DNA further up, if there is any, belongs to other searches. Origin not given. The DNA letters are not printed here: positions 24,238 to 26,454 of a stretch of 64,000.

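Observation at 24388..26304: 5'-nucleotidase-like domain with catalytic residues replaced, fused to an intact EEP domain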

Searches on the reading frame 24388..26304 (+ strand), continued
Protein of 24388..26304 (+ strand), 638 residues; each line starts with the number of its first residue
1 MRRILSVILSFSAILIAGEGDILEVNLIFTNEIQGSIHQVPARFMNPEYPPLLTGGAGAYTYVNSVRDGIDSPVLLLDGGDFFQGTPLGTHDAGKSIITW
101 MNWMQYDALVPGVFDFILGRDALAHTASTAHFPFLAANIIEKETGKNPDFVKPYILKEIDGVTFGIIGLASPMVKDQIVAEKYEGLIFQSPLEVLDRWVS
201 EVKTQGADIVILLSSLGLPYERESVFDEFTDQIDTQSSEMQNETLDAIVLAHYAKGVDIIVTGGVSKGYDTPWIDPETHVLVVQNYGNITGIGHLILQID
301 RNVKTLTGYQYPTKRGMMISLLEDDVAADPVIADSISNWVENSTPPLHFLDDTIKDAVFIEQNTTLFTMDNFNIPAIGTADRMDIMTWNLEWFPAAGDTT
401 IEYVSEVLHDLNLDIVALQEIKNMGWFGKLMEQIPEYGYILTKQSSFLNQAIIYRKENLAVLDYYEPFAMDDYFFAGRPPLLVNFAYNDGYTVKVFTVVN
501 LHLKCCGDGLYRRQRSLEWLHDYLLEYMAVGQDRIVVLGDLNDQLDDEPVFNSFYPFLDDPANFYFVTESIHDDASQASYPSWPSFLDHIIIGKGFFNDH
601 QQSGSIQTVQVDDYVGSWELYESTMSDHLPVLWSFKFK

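Call 6: find_homologous_proteins(query=window:24388-26304:+, max_evalue=0.001)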
Query window:24388-26304:+ (638 aa): 186 proteins with E <= 0.001 among 8000 candidates; the best 120 are listed.
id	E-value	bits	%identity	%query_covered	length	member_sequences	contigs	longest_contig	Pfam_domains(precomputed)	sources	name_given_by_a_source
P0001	0.0e+0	1465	100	100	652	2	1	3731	PF03372.30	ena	-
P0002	0.0e+0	1033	68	100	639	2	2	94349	PF03372.30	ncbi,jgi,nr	ncbi:MAG: endonuclease/exonuclease/phosphatase family protein [Candidatus Marinimicrobia bacterium]|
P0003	0.0e+0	1019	66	100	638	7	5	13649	PF03372.30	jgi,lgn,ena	-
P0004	3.7e-222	758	52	97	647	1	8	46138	PF03372.30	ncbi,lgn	-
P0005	6.1e-218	744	52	97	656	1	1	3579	PF03372.30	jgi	-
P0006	2.2e-217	742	52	98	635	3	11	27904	PF03372.30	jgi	-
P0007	9.1e-214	730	51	96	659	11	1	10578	PF03372.30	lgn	-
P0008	2.7e-212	725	51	97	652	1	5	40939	PF03372.30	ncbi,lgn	-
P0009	4.2e-212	724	51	97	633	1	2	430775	PF03372.30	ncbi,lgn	-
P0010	3.4e-207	708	51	96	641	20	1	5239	PF03372.30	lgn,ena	-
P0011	1.3e-206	706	50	99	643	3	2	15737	PF03372.30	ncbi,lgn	-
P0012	2.8e-206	705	49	99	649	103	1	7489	PF03372.30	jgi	-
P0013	3.6e-206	705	48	99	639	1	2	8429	PF03372.30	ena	-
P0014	7.0e-206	704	48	99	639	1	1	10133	PF03372.30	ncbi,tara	tara:strand:- start:1118 stop:3037 length:1920 start_codon:yes stop_codon:yes gene_type:complete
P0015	1.0e-205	703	48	99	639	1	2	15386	PF03372.30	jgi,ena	-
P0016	2.4e-205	702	48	99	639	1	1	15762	PF03372.30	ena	-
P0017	2.9e-205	702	48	99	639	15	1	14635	PF03372.30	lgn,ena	-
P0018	3.6e-205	701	48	99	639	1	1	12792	PF03372.30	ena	-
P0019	5.3e-205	701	48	98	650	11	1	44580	PF03372.30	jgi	jgi:2',3'-cyclic-nucleotide 2'-phosphodiesterase (5'-nucleotidase family)/endonuclease/exonuclease/p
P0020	7.1e-205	700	48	99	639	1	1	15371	PF03372.30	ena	-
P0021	9.6e-205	700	48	97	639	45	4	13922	PF03372.30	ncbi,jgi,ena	-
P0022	1.0e-203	697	50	96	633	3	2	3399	PF03372.30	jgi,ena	-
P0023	2.8e-203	695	53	63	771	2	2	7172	PF03544.20,PF03372.30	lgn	-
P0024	2.9e-202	692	49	96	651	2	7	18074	PF03372.30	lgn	-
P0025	3.1e-202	692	48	100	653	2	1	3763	PF03372.30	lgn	-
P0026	1.3e-201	690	48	97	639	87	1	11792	PF03372.30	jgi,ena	-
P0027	5.7e-201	688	49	97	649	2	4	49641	PF03372.30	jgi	-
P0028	1.5e-199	683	48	100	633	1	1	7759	PF03372.30,PF22669.3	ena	-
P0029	1.7e-199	683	49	100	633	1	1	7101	PF03372.30,PF22669.3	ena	-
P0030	7.8e-199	680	48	100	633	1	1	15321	PF03372.30,PF22669.3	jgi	-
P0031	6.8e-198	677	48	100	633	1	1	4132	PF03372.30,PF22669.3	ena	-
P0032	1.7e-197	676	49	97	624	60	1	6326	PF03372.30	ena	-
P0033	2.6e-197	675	47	100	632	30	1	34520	PF03372.30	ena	-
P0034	1.8e-195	669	47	100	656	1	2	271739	PF03372.30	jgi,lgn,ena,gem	-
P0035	3.0e-195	669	46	100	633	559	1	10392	PF03372.30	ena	-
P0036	1.2e-194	667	46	100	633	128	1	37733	PF03372.30,PF22669.3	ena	-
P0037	1.3e-194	667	47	98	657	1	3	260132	PF03372.30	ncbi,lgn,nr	ncbi:MAG: endonuclease/exonuclease/phosphatase family protein [Candidatus Marinimicrobia bacterium]|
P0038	4.4e-194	665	47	99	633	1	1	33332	PF03372.30,PF22669.3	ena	-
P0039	8.3e-194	664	48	99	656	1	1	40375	PF03372.30,PF22669.3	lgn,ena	-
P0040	8.9e-194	664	47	100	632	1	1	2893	PF03372.30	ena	-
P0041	1.2e-193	663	47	100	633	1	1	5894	PF03372.30,PF22669.3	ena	-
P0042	4.1e-193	662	48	96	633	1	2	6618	PF03372.30,PF22669.3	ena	-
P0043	4.6e-193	661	47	100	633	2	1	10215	PF03372.30,PF22669.3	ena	-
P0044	5.3e-193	661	47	100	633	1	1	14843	PF03372.30,PF22669.3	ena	-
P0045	6.7e-193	661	47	99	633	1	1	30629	PF03372.30,PF22669.3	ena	-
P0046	7.3e-193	661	47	100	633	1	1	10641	PF03372.30,PF22669.3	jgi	-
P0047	7.9e-193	661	47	100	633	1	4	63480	PF03372.30,PF22669.3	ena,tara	tara:strand:- start:4316 stop:6217 length:1902 start_codon:yes stop_codon:yes gene_type:complete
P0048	9.1e-193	660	46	100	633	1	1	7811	PF03372.30,PF22669.3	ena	-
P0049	9.2e-193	660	47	99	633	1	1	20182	PF03372.30,PF22669.3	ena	-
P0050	9.3e-193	660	48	96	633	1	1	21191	PF03372.30,PF22669.3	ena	-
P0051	9.9e-193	660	47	100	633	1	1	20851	PF03372.30,PF22669.3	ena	-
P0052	1.1e-192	660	47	100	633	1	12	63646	PF03372.30,PF22669.3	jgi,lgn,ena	jgi:endonuclease/exonuclease/phosphatase family metal-dependent hydrolase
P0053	1.1e-192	660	47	100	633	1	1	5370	PF03372.30,PF22669.3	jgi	-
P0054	1.3e-192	660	47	100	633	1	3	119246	PF03372.30,PF22669.3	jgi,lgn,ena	jgi:endonuclease/exonuclease/phosphatase family metal-dependent hydrolase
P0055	1.4e-192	660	46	100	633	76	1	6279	PF03372.30,PF22669.3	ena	-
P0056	1.6e-192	660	48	96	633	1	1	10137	PF03372.30,PF22669.3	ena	-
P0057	1.7e-192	660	48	96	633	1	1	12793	PF03372.30,PF22669.3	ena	-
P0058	1.7e-192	660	48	96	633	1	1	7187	PF03372.30,PF22669.3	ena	-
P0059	1.9e-192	659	47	100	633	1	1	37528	PF03372.30,PF22669.3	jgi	-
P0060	1.9e-192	659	46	100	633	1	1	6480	PF03372.30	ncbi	-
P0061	2.1e-192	659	47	100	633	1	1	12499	PF03372.30,PF22669.3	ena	-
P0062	2.2e-192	659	47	100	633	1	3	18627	PF03372.30,PF22669.3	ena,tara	tara:strand:- start:4201 stop:6102 length:1902 start_codon:yes stop_codon:yes gene_type:complete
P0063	2.2e-192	659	48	100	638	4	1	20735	PF03372.30,PF00149.34,PF22669.3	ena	-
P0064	2.4e-192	659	48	96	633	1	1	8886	PF03372.30,PF22669.3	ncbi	ncbi:MAG: endonuclease/exonuclease/phosphatase family protein [Candidatus Neomarinimicrobiota bacter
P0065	2.5e-192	659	47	100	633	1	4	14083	PF03372.30,PF22669.3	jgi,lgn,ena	jgi:endonuclease/exonuclease/phosphatase family metal-dependent hydrolase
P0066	3.0e-192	659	47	100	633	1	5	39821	PF03372.30,PF22669.3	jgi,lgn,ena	jgi:endonuclease/exonuclease/phosphatase family metal-dependent hydrolase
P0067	5.2e-192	658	47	100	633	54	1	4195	PF03372.30,PF22669.3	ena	-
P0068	5.3e-192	658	47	99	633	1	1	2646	PF03372.30,PF22669.3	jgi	-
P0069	5.6e-192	658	47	99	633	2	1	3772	PF03372.30,PF22669.3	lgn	-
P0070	6.8e-192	658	47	100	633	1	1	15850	PF03372.30,PF22669.3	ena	-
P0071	6.8e-192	658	48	96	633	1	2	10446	PF03372.30,PF22669.3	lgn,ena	-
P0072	1.0e-191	657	47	99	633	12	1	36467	PF03372.30,PF22669.3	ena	-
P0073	1.1e-191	657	47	100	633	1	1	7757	PF03372.30,PF22669.3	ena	-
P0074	1.2e-191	657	47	99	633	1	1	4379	PF03372.30,PF22669.3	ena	-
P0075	1.2e-191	657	48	96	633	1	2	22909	PF03372.30,PF22669.3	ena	-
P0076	1.4e-191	657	48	96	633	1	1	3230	PF03372.30,PF22669.3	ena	-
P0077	2.0e-191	656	47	99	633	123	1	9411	PF03372.30,PF22669.3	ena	-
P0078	3.0e-190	652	46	100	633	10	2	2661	PF03372.30,PF22669.3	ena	-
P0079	4.1e-190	652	47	96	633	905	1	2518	PF03372.30,PF22669.3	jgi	-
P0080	2.7e-189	649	47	99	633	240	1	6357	PF03372.30,PF22669.3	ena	-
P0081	5.0e-189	648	46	100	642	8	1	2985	PF03372.30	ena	-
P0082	5.6e-189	648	46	99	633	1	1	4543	PF03372.30,PF22669.3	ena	-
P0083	5.8e-189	648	48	93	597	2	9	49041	PF03372.30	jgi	-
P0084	1.4e-188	647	46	99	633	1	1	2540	PF03372.30,PF22669.3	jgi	-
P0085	1.8e-188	646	46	99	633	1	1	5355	PF03372.30,PF22669.3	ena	-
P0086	3.9e-188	645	46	99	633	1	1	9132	PF03372.30,PF22669.3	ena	-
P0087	5.2e-188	645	46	99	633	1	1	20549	PF03372.30,PF22669.3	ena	-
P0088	5.5e-188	645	46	99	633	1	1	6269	PF03372.30,PF22669.3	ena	-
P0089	7.3e-188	644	46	99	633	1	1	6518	PF03372.30,PF22669.3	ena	-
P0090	8.9e-188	644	46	99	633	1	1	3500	PF03372.30,PF22669.3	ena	-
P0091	9.1e-188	644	46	99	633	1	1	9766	PF03372.30,PF22669.3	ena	-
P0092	1.1e-187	644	46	99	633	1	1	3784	PF03372.30,PF22669.3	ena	-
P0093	1.1e-187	644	46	99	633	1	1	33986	PF03372.30,PF22669.3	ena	-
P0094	1.4e-187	643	46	99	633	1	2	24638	PF03372.30,PF22669.3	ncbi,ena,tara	tara:strand:- start:8290 stop:10191 length:1902 start_codon:yes stop_codon:yes gene_type:complete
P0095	2.7e-187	642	46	99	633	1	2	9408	PF03372.30,PF22669.3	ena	-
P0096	2.9e-187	642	46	99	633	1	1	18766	PF03372.30,PF22669.3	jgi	-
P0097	4.7e-187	642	46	99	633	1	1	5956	PF03372.30,PF22669.3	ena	-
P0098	5.0e-187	641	46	99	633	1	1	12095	PF03372.30,PF22669.3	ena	-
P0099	6.3e-187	641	46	99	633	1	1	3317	PF03372.30,PF22669.3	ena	-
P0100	7.3e-187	641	46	99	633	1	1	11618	PF03372.30,PF22669.3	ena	-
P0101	1.3e-186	640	46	99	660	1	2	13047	PF03372.30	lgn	-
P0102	8.5e-185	634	49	92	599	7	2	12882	PF03372.30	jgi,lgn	-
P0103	1.4e-172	594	43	98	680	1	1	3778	PF03372.30,PF00149.34,PF19580.6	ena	-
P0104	3.1e-166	573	43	96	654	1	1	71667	PF03372.30,PF22669.3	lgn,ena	-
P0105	5.0e-166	572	42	96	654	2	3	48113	PF03372.30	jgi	-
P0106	6.0e-165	569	43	96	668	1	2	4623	PF03372.30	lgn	-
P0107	2.4e-159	550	41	100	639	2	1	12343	PF03372.30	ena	-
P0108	2.6e-159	550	41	100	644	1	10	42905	PF03372.30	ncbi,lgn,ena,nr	ncbi:MAG: endonuclease/exonuclease/phosphatase family protein [Candidatus Marinimicrobia bacterium]|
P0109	7.6e-158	545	40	100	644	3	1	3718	PF03372.30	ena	-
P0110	1.1e-155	538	43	96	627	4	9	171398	PF03372.30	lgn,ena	-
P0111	3.7e-155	536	42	96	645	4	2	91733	PF03372.30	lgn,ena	-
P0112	1.1e-152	528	41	99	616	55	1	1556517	PF03372.30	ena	-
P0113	3.1e-151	523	41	100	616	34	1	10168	PF03372.30,PF19580.6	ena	-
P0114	5.1e-151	523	40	99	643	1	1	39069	PF03372.30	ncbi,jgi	jgi:endonuclease/exonuclease/phosphatase family metal-dependent hydrolase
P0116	1.5e-149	518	39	97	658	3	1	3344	PF03372.30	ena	-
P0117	8.4e-149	515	42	96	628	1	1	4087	PF03372.30,PF22669.3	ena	-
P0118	1.1e-148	515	41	96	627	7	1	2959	PF03372.30,PF19580.6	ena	-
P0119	1.8e-148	514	41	96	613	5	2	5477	PF03372.30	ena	-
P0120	3.4e-148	513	40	100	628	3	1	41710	PF03372.30,PF22669.3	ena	-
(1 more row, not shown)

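Call 15: find_encoding_contigs(protein=P0002, flank=10000, max_places=2)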
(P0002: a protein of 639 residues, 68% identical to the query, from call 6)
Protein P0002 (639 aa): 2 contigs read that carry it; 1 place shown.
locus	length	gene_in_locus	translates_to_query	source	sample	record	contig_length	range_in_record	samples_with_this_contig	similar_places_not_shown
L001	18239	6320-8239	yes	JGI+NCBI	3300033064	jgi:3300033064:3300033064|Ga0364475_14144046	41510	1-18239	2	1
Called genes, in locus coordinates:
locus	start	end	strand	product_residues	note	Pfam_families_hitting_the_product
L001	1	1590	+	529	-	?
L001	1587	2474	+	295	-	-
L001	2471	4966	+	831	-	PF12836:HHH_3 (faint)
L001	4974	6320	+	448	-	PF03349:Toluene_X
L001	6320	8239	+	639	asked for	PF03372:Exo_endo_phos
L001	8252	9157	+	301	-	PF03372:Exo_endo_phos, PF19580:Exo_endo_phos_3, PF22669:Exo_endo_phos2 (faint)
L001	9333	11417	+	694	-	-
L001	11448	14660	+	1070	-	PF01336:tRNA_anti-codon (faint), PF18942:DUF5689 (weak), PF13860:FlgD_ig, PF18962:Por_Secre_tail (faint)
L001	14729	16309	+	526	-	-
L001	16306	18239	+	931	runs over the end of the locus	PF13620:CarboxypepD_reg, PF13715:CarbopepD_reg_2, PF07715:Plug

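Call 16: find_encoding_contigs(protein=P0112, flank=10000, max_places=1)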
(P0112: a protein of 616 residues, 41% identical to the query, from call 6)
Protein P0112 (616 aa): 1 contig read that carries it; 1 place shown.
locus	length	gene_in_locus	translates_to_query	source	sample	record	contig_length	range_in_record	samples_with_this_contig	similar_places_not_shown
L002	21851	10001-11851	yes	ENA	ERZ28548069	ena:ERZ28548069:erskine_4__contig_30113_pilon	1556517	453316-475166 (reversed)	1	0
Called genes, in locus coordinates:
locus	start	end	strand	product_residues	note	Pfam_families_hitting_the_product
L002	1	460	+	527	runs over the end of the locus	-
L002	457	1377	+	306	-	-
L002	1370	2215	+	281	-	PF18990:DUF5723 (weak)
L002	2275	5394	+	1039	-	PF22352:K319L-like_PKD, PF18962:Por_Secre_tail, PF00932:LTD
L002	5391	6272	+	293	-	-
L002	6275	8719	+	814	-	-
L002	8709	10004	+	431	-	-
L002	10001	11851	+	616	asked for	PF03372:Exo_endo_phos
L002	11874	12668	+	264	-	-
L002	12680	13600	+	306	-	PF08331:QueG_DUF1730, PF00037:Fer4 (weak), PF13237:Fer4_10 (faint), PF13484:Fer4_16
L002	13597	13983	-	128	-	-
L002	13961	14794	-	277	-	-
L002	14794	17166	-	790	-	PF13620:CarboxypepD_reg (weak), PF13715:CarbopepD_reg_2, PF07715:Plug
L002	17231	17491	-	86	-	PF01016:Ribosomal_L27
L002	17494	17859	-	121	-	PF00829:Ribosomal_L21p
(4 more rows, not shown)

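Call 17: find_encoding_contigs(protein=P0034, flank=10000, max_places=1)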
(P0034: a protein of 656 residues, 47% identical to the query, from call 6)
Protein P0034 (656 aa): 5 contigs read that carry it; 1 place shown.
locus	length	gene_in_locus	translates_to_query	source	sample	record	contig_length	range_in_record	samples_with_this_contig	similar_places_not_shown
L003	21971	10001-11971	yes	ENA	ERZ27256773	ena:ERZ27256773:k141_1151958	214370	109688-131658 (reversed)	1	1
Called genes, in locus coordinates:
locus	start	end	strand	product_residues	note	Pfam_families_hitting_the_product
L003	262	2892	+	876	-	PF18962:Por_Secre_tail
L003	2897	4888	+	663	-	PF00932:LTD, PF01336:tRNA_anti-codon (faint)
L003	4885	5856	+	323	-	-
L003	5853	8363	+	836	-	PF12836:HHH_3 (weak)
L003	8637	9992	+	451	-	PF03349:Toluene_X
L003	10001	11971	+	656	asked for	PF03372:Exo_endo_phos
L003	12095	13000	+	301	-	PF19580:Exo_endo_phos_3, PF03372:Exo_endo_phos, PF22669:Exo_endo_phos2 (faint)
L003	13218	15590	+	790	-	PF18962:Por_Secre_tail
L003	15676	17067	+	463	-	-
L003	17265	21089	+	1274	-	PF16371:MetallophosN (faint), PF17802:SpaA (faint), PF20598:DUF6795 (faint), PF25020:TTR_TEN1-4 (faint), PF13620:CarboxypepD_reg, PF13715:CarbopepD_reg_2 (weak), PF13620:CarboxypepD_reg, PF13860:FlgD_ig, +1 more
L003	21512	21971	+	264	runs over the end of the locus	-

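Call 18: find_encoding_contigs(protein=P0108, flank=10000, max_places=1)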
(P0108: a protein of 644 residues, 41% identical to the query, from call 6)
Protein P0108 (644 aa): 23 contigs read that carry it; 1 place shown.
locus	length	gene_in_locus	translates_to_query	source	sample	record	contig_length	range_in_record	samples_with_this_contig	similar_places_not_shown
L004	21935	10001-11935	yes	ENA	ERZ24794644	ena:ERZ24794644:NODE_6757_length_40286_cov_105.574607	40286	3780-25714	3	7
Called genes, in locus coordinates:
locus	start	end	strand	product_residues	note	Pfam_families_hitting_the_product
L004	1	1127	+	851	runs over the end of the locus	PF18911:PKD_4 (weak), PF22352:K319L-like_PKD, PF18962:Por_Secre_tail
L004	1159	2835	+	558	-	PF00932:LTD (weak)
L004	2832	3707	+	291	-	-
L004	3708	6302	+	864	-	PF12836:HHH_3 (faint)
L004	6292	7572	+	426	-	-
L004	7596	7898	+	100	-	-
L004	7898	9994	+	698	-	PF00474:SSF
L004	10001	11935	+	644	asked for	PF03372:Exo_endo_phos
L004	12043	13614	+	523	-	PF03372:Exo_endo_phos, PF19580:Exo_endo_phos_3, PF22669:Exo_endo_phos2 (faint), PF00932:LTD, PF00404:Dockerin_1 (weak)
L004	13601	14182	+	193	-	-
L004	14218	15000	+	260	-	-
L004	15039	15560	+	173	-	PF09695:YtfJ_HI0045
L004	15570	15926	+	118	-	PF04237:YjbR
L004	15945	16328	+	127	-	-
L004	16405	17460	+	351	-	PF03102:NeuB, PF08666:SAF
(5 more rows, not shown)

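Call 24: search_protein_families(library=pfam, alignment_id=A1, max_evalue=0.01)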
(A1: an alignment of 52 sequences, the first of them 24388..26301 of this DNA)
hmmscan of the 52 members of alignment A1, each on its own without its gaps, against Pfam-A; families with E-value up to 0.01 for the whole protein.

A. member 1, window:24388-26301:+ (638 aa): 1 family
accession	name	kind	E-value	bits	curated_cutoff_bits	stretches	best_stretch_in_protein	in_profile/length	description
PF03372.29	Exo_endo_phos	-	4.4e-12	46.6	24.5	1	386-628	1-225/225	Endonuclease/Exonuclease/phosphatase family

B. families by the number of members that match (of 52 scanned): 9 families
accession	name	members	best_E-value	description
PF03372.29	Exo_endo_phos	52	2.2e-17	Endonuclease/Exonuclease/phosphatase family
PF22669.2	Exo_endo_phos2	44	4.8e-09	Endonuclease/Exonuclease/phosphatase family 2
PF19580.5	Exo_endo_phos_3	17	5.4e-08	Endonuclease/Exonuclease/phosphatase family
PF00149.33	Metallophos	9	5.3e-06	Calcineurin-like phosphoesterase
PF14529.12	Exo_endo_phos_2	3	0.0017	Endonuclease-reverse transcriptase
PF09587.15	PGA_cap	3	0.007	Bacterial capsule synthesis protein PGA_cap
PF13477.12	Glyco_trans_4_2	2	0.00043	Glycosyl transferase 4-like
PF17676.7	Peptidase_S66C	1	0.0071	LD-carboxypeptidase C-terminal domain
PF11387.14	DUF2795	1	0.0078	Protein of unknown function (DUF2795)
